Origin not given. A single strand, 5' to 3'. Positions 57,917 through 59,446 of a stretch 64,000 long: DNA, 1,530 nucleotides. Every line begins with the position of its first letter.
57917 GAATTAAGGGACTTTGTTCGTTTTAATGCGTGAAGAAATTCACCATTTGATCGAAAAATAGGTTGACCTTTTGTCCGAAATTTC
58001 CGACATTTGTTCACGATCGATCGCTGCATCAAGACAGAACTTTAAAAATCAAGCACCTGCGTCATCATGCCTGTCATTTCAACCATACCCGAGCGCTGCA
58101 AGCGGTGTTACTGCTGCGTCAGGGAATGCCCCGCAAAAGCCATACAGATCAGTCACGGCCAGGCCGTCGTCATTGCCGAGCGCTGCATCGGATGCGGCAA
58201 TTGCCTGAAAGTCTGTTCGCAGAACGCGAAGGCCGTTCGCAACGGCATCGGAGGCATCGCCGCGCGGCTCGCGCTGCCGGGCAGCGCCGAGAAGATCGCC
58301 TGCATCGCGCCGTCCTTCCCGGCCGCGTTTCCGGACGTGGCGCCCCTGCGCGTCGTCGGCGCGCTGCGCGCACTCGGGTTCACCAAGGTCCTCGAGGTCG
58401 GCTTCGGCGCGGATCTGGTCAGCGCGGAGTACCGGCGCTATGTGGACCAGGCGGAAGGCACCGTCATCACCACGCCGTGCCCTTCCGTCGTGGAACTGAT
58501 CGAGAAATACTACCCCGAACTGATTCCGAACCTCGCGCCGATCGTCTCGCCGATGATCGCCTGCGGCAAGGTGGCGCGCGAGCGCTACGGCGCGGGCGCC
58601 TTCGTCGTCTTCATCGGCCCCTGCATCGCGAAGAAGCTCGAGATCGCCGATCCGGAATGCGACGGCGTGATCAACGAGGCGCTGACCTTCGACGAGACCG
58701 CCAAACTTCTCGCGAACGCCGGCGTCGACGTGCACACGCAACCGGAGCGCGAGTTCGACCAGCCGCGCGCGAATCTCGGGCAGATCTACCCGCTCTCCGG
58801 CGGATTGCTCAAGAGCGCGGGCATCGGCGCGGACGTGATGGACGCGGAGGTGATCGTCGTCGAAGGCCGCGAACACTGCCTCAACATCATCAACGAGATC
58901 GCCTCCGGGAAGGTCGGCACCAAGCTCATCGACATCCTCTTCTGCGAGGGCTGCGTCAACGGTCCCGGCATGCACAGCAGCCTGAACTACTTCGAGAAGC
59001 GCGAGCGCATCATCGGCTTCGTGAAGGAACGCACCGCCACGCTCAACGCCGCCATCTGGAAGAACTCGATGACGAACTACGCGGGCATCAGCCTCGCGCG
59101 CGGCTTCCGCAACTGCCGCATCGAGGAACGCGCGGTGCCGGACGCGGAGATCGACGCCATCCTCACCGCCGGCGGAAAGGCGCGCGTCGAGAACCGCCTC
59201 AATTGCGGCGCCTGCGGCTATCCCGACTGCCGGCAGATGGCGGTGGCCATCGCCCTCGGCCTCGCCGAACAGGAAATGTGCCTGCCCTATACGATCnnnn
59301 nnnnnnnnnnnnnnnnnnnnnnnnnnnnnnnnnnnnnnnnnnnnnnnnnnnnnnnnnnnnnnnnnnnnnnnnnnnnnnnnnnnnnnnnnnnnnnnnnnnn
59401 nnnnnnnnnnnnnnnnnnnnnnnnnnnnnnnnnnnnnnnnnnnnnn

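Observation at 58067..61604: HydS-type sensory [FeFe]-hydrogenase domain fused directly to a histidine-kinase transmitter, with a hybrid REC-PAS-kinase immediately downstream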

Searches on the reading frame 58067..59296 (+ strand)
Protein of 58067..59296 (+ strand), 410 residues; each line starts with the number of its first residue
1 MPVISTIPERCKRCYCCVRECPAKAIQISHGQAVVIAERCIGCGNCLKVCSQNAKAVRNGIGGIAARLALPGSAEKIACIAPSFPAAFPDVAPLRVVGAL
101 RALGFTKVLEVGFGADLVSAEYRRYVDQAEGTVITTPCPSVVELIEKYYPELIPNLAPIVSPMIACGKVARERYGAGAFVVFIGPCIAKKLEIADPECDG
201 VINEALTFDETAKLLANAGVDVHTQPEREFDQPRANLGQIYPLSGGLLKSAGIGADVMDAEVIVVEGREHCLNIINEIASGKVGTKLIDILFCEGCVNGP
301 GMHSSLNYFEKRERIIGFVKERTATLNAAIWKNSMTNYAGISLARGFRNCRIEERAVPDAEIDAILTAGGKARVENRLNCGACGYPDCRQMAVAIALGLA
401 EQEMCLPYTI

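Call 70: search_protein_representatives(protein=window:58067-59296:+)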
Query: 410 residues. Proteins with E-value up to 0.001 (for the whole library): 4877; up to 1e-10: 2582; up to 1e-30: 937. The best 150 are listed.
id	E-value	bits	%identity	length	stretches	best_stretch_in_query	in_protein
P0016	1.3e-175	600.7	66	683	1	3-410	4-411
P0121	1.2e-118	413.0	48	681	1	3-410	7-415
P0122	6.4e-118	410.6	47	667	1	3-410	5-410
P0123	2.3e-117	408.8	46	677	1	1-410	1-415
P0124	2.4e-116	405.4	48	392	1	3-390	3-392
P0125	4.7e-110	384.7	44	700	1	3-410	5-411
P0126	1.8e-109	382.8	45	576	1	2-408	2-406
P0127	3.7e-108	378.5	45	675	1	3-410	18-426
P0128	1.6e-107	376.3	45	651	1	2-410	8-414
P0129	4.4e-107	374.9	46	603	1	3-407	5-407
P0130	5.6e-107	374.6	44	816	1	3-410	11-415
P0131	1.3e-106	373.4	44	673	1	2-409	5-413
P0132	1.1e-105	370.3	47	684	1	5-410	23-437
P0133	2.8e-105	369.0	45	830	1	1-410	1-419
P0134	3.3e-105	368.7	45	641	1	3-409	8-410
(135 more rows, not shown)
